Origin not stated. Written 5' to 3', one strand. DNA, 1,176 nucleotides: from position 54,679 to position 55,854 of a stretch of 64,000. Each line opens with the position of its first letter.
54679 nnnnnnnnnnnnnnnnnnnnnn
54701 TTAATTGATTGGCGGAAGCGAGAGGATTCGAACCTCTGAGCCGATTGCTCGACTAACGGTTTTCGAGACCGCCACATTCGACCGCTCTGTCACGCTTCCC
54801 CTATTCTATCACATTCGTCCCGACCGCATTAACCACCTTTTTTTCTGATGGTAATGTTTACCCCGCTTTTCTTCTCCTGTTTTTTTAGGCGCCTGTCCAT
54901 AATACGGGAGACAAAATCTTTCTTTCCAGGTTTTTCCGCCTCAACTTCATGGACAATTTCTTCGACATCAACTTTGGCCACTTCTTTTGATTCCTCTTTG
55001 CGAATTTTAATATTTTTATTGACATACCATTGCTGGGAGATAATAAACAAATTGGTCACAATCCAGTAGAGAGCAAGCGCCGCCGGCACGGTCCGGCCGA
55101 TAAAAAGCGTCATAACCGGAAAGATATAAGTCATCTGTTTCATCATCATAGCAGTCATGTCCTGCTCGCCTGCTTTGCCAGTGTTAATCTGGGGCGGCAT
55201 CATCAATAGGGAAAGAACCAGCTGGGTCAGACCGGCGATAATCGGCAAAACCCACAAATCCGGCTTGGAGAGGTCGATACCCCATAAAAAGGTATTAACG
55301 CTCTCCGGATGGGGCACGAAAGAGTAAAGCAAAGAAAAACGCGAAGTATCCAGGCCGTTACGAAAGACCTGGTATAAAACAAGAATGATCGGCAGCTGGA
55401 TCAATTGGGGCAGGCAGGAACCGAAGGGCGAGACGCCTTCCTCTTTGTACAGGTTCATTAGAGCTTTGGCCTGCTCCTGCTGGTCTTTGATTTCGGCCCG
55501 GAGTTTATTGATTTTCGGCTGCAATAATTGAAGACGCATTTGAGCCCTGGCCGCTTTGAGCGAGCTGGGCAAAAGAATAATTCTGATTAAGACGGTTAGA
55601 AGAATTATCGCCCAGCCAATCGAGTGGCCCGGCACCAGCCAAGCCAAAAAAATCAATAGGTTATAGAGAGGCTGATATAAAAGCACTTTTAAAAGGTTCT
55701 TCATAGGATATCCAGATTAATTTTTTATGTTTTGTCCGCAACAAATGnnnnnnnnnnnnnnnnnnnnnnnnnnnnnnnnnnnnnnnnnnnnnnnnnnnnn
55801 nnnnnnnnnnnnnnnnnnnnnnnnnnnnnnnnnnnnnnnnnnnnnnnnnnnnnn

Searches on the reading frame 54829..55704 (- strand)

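Call 74: search_protein_families(library=pfam, proteins=[window:54829-55704:-], max_evalue=0.000001)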
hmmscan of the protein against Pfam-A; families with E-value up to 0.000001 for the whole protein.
window:54829-55704:- (291 aa): 1 family
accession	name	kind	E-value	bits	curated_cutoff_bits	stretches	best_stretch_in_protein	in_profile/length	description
PF02096.25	60KD_IMP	-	5.6e-50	169.9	35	1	30-230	2-163/163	60Kd inner membrane protein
